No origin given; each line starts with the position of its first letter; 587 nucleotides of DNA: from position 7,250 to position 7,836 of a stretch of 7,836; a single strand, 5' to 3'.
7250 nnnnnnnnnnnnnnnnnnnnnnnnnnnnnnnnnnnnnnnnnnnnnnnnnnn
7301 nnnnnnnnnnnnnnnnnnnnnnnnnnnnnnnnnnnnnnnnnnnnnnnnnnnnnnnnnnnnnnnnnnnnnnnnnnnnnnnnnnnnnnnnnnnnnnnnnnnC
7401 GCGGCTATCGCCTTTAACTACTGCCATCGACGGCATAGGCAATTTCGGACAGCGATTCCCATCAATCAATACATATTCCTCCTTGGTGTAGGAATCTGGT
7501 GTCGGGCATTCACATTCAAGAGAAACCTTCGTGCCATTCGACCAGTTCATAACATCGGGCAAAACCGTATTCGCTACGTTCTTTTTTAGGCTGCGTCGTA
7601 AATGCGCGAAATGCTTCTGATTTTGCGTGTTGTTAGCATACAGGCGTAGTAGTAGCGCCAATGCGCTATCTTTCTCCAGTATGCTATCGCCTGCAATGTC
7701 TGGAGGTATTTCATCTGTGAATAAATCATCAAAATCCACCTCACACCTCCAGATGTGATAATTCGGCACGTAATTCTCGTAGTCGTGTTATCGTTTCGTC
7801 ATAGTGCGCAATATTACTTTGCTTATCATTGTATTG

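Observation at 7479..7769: Unrecognised ~90-codon ORF fragment fused in frame upstream of the rnhB piece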

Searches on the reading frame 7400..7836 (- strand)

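Call 25: search_protein_families(library=pfam, proteins=[L001:2209-3900:+, L001:3922-6096:+, L001:6098-7315:+, L001:7308-9797:+], max_evalue=0.01)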
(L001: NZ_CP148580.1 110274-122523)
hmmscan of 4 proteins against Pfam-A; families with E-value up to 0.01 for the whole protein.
L001:2209-3900:+ (563 aa): 5 families
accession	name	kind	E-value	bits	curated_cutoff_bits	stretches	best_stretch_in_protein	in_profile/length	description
PF00350.29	Dynamin_N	-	2.1e-18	67.3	27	1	46-201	3-167/168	Dynamin family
PF01926.29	MMR_HSR1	-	8.9e-06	26.2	21.9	1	45-201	3-113/113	50S ribosome-binding GTPase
PF03193.22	RsgA_GTPase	-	0.00053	20.3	30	0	166-249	26-104/174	RsgA GTPase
PF00009.33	GTP_EFTU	-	0.00089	19.3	26.5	1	156-245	86-151/188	Elongation factor Tu GTP binding domain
PF09559.15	Cas6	-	0.0092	16.4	26.7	0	229-328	59-148/191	Cas6 Crispr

L001:3922-6096:+ (724 aa): 4 families
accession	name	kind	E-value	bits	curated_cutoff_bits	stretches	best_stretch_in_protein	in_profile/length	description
PF00350.29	Dynamin_N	-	1.8e-18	67.6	27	1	62-296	1-158/168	Dynamin family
PF00009.33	GTP_EFTU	-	1.8e-06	28.1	26.5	0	59-91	3-35/188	Elongation factor Tu GTP binding domain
PF01926.29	MMR_HSR1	-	3.9e-06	27.4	21.9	0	61-84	1-24/113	50S ribosome-binding GTPase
PF10392.15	COG5_N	-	0.0054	17.4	31.2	0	438-480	62-103/132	Conserved oligomeric Golgi complex subunit 5, N-terminal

L001:6098-7315:+ (405 aa): 6 families
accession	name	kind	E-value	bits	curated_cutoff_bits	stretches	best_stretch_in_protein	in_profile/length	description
PF00350.29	Dynamin_N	-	5.5e-17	62.7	27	1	98-264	1-167/168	Dynamin family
PF01926.29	MMR_HSR1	-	1.1e-07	32.3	21.9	1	98-264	2-113/113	50S ribosome-binding GTPase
PF00009.33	GTP_EFTU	-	4.1e-05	23.7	26.5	1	211-289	78-151/188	Elongation factor Tu GTP binding domain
PF02421.24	FeoB_N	-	0.00096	19.1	27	0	194-285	49-135/156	Ferrous iron transport protein B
PF00735.24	Septin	-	0.003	17.3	26.2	0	230-298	116-184/280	Septin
PF03193.22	RsgA_GTPase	-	0.0053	17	30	0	91-125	103-136/174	RsgA GTPase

L001:7308-9797:+ (829 aa): 1 family
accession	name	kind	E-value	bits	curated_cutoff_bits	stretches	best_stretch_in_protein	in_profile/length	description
PF08238.18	Sel1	-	0.0017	19.3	30.7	0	651-681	6-36/36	Sel1 repeat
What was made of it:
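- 7587..7739 (-): First 51 codons (GTG start at 7739-7737) of dynamin-family gene 3 (WP_001346274.1, 405 aa). This is the N-terminal extension only. The GTPase domain of the parent starts at about residue 95 and is absent. Dynamin_N covers residues 98-264 of the parent (call 25).
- On Dynamin family GTPase (Pfam PF00350 Dynamin_N): The parent 405-aa protein matches at residues 98-264 (62.7 bits, call 25).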

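Call 26: search_solved_structures(query=L001:6098-7315:+, max_evalue=0.01, show_alignments=1)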
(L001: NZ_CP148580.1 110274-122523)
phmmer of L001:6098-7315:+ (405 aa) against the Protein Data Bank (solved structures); distinct sequences matched with E-value up to 0.01: 4.
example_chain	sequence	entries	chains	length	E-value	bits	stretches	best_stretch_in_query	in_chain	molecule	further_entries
5owv_C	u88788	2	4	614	1.5e-07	33.9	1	95-282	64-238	GTP-binding protein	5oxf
8qua_A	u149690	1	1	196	0.00033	23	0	80-128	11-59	Probable GTP-binding protein EngB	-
9jkp_B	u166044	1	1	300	0.00097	21.4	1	193-289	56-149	GTPase Era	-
7ves_A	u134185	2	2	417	0.0089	18.3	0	97-141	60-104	T-cell-specific guanine nucleotide triphosphate-binding protein 2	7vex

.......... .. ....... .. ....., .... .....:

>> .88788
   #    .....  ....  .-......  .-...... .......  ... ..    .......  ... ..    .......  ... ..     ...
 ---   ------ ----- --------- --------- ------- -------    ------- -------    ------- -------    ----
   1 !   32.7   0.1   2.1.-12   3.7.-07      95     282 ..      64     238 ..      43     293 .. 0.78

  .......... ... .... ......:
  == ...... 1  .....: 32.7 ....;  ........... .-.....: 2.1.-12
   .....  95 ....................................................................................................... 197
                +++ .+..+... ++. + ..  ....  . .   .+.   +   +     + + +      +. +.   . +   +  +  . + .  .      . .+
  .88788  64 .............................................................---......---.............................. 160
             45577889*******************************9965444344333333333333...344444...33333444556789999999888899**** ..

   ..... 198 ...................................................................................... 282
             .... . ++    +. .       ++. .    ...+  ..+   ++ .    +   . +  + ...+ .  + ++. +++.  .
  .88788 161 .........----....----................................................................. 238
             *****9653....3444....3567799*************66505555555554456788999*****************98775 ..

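Call 27: search_solved_structures(query=L001:2209-3900:+, max_evalue=0.01)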
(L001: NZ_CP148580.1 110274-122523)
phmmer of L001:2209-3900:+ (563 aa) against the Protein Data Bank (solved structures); distinct sequences matched with E-value up to 0.01: 7.
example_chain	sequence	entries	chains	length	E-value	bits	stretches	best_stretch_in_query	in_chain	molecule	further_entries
5owv_C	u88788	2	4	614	4.2e-09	38.8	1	22-156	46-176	GTP-binding protein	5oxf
2j68_A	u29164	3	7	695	2e-06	29.9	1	45-98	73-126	BACTERIAL DYNAMIN-LIKE PROTEIN | DYNAMIN FAMILY PROTEIN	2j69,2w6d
5owv_A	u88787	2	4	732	3.1e-05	26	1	28-90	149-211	GTP-binding protein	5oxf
6j72_A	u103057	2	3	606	0.00093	21.1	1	44-310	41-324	Isoniazid inducible gene protein IniA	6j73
9kff_A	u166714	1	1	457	0.0039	19.1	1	14-87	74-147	Mitofusin FZO1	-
9kfe_A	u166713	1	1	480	0.0042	19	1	14-87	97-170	Mitofusin FZO1,Mitofusin FZO1,Fzo1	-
9kfd_A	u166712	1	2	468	0.0048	18.8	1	15-87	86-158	Mitofusin FZO1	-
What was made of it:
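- Closest known: LeoA/LeoBC bacterial dynamins of ETEC. Different: The best is C. jejuni DLP 5owv (calls 26, 27).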

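Call 36: search_protein_families(library=padloc, proteins=[L001:2209-3900:+, L001:3922-6096:+, L001:6098-7315:+, L001:7308-9797:+], max_evalue=0.001)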
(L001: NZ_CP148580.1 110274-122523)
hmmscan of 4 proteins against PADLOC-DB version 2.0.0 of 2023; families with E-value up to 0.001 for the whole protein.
L001:2209-3900:+ (563 aa): 1 family
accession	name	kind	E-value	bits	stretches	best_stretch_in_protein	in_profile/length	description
PDLC03839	LeoA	-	5.7e-07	27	1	34-83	49-102/559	-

L001:3922-6096:+ (724 aa): 1 family
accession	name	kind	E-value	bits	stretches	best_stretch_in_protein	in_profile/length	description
PDLC03841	LeoBC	-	1.1e-08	32.8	1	38-510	55-385/601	-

L001:6098-7315:+ (405 aa): 2 families
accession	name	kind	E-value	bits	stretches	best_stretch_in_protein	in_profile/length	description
PDLC03841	LeoBC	-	2.3e-05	21.7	1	47-266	32-190/601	-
PDLC03839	LeoA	-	0.00096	16.3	0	95-132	57-97/559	-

L001:7308-9797:+ (829 aa): 0 families
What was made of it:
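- On Eleos / LeoABC: Only weak PADLOC hits, 16-33 bits (call 36).
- Closest known: LeoA/LeoBC bacterial dynamins of ETEC. Same: There are weak PADLOC hits to LeoA (27 bits) and LeoBC (33 and 22 bits) (call 36).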

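Call 37: search_protein_families(library=ncbifam, proteins=[L001:2209-3900:+, L001:3922-6096:+, L001:6098-7315:+, L001:7308-9797:+], max_evalue=0.001)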
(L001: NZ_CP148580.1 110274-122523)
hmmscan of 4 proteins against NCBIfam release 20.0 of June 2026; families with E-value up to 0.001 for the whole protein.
L001:2209-3900:+ (563 aa): 7 families
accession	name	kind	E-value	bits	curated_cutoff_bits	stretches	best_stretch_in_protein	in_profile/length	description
NF052648.1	DynmDynABac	equivalog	1.2e-10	39.9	1600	1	32-312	32-312/1187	dynamin GTPase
NF000908.1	PRK00089.1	equivalog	1.7e-08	34.1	237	0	137-252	53-166/291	GTPase Era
TIGR00231.1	small_GTP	domain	9.6e-05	22.2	42.5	0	45-219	7-134/164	GTP-binding protein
TIGR03594.1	GTPase_EngA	equivalog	0.00019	20.6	306.7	0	36-87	170-224/432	ribosome biogenesis GTPase Der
NF007368.0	PRK09866.1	equivalog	0.00019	19.9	1146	0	32-87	60-115/742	clamp-binding protein CrfC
TIGR03598.1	GTPase_YsxC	equivalog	0.00033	20.4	124.45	0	186-243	123-180/186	ribosome biogenesis GTP-binding protein YihA/YsxC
TIGR03156.1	GTP_HflX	equivalog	0.00064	18.7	216.75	0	179-217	288-326/351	GTPase HflX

L001:3922-6096:+ (724 aa): 3 families
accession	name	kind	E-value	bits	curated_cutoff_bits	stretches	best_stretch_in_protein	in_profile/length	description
TIGR00231.1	small_GTP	domain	1.1e-08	35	42.5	0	59-83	3-27/164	GTP-binding protein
TIGR03918.1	GTP_HydF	equivalog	0.00034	19.6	325.55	0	56-82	4-30/392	[FeFe] hydrogenase H-cluster maturation GTPase HydF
TIGR03594.1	GTPase_EngA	equivalog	0.0008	18.5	306.7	1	40-85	154-201/432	ribosome biogenesis GTPase Der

L001:6098-7315:+ (405 aa): 9 families
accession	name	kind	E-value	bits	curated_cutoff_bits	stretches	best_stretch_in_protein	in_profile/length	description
NF000908.1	PRK00089.1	equivalog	9.7e-10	38.2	237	1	194-290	53-146/291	GTPase Era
TIGR03596.1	GTPase_YlqF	equivalog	1.7e-06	27.6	208.2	0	42-129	64-152/276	ribosome biogenesis GTPase YlqF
NF052648.1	DynmDynABac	equivalog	2.2e-06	25.8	1600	1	96-157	611-674/1187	dynamin GTPase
TIGR03594.1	GTPase_EngA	equivalog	2.4e-06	26.8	306.7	0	194-272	50-125/432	ribosome biogenesis GTPase Der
TIGR00231.1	small_GTP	domain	6.8e-06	26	42.5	1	98-280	6-135/164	GTP-binding protein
TIGR03598.1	GTPase_YsxC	equivalog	7.5e-06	25.7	124.45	0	88-121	12-44/186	ribosome biogenesis GTP-binding protein YihA/YsxC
TIGR00436.1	era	equivalog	2.8e-05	23.6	116.25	0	194-292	50-144/270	GTPase Era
TIGR03918.1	GTP_HydF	equivalog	0.00013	21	325.55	0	194-273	58-133/392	[FeFe] hydrogenase H-cluster maturation GTPase HydF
NF049994.1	slr1306_fam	domain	0.00028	19.6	490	1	216-286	156-224/470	slr1306 family protein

L001:7308-9797:+ (829 aa): 1 family
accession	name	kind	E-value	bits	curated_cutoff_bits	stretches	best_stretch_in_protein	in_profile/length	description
NF041770.1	CFI_box_CTERM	domain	5.6e-18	64.5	40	1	726-798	1-69/69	CFI-box-CTERM domain-containing protein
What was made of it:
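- Closest known: LeoA/LeoBC bacterial dynamins of ETEC. Different: There is an extra CFI-box-CTERM gene (call 37).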

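Call 43: find_homologous_proteins(query=L001:6098-7312:+, max_evalue=0.00001)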
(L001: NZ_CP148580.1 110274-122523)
Query L001:6098-7312:+ (405 aa): 42 proteins with E <= 0.00001 among 8000 candidates.
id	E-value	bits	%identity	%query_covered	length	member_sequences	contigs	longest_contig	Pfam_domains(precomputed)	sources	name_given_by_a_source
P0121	8.5e-262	886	97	100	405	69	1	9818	PF01926.30,PF00350.30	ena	-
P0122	2.3e-235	799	87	100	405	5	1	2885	PF01926.30,PF00350.30,PF00009.34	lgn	-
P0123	1.8e-234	796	86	100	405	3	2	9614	PF01926.30,PF00350.30,PF00009.34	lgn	-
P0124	4.2e-232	788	86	100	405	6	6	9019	PF01926.30,PF00350.30,PF00009.34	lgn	-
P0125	2.2e-225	766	84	100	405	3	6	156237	PF01926.30,PF00350.30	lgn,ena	-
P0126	1.7e-125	437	56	94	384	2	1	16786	PF01926.30,PF00350.30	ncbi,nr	ncbi:MAG: dynamin family protein [Chlorobium sp.]|nr:dynamin family protein [Chlorobium sp.]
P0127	2.7e-121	423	50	99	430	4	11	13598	PF01926.30,PF00350.30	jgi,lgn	jgi:GTP-binding protein EngB required for normal cell division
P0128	2.3e-86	308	42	93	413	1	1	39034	PF01926.30,PF00350.30,PF00009.34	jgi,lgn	jgi:ribosome biogenesis GTPase A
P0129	8.7e-77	277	39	93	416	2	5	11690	PF01926.30,PF00350.30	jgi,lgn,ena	-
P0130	1.3e-76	276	39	93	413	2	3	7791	PF01926.30,PF00350.30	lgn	-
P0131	4.4e-75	271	38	94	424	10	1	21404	PF01926.30,PF00350.30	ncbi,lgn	ncbi:MAG: dynamin family protein [Vibrio sp.]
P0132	1.2e-71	260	45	74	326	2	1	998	PF01926.30,PF00350.30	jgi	jgi:GTPase Era involved in 16S rRNA processing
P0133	7.4e-71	257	42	80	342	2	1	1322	PF01926.30,PF00350.30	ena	-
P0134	5.1e-68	248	39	83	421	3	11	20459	PF01926.30,PF00350.30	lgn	-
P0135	1.1e-67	247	37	99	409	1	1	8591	PF01926.30,PF00350.30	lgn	-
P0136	1.5e-64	236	36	89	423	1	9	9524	PF01926.30,PF00350.30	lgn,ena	-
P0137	2.6e-51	193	34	88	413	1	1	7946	PF01926.30,PF00350.30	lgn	-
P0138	1.3e-49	187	32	98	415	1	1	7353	PF01926.30,PF00350.30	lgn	-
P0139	1.3e-48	184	32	98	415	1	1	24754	PF01926.30,PF00350.30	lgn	-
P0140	1.6e-48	184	33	85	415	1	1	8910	PF01926.30,PF00350.30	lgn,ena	-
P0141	2.1e-48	183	35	84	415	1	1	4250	PF01926.30,PF00350.30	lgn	-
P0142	9.9e-47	178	39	60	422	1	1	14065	PF01926.30,PF00350.30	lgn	-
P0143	1.0e-46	178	39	60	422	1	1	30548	PF01926.30,PF00350.30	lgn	-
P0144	1.0e-46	178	39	60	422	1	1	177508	PF01926.30,PF00350.30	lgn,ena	-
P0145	1.0e-46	178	39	60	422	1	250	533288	PF01926.30,PF00350.30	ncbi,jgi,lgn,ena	ncbi:MAG: dynamin family protein [Lachnospira eligens]|jgi:GTP-binding protein EngB required for nor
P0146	1.0e-46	178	39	60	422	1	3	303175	PF01926.30,PF00350.30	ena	-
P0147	1.1e-46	178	39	60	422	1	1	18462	PF01926.30,PF00350.30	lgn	-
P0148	1.4e-46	177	39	60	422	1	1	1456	PF01926.30,PF00350.30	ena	-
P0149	1.9e-46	177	38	60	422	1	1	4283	PF01926.30,PF00350.30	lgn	-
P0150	2.6e-46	176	39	60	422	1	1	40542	PF01926.30,PF00350.30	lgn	-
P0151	2.7e-46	176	38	60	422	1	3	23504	PF01926.30,PF00350.30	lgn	-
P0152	1.0e-45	174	30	95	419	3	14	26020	PF01926.30,PF00350.30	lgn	-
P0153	1.2e-45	174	30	95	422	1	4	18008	PF01926.30,PF00350.30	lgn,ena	-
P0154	1.9e-45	174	35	68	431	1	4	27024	PF01926.30,PF00350.30,PF00009.34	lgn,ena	-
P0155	5.1e-45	172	33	83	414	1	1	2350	PF01926.30,PF00350.30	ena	-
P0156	4.5e-44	169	40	54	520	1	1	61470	PF01926.30,PF00350.30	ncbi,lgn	ncbi:MAG: dynamin family protein [Candidatus Wallbacteria bacterium]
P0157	5.6e-40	156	38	54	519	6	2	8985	PF01926.30,PF00350.30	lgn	-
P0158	8.4e-39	152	33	67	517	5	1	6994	PF01926.30,PF00350.30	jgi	-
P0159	8.7e-35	139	34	76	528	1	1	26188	PF00350.30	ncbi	-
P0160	5.3e-30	123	31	64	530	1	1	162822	PF01926.30,PF00350.30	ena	-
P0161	8.5e-27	112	31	61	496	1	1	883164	PF01926.30,PF00350.30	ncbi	-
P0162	1.5e-19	88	24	88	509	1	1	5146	PF01926.30,PF00350.30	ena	-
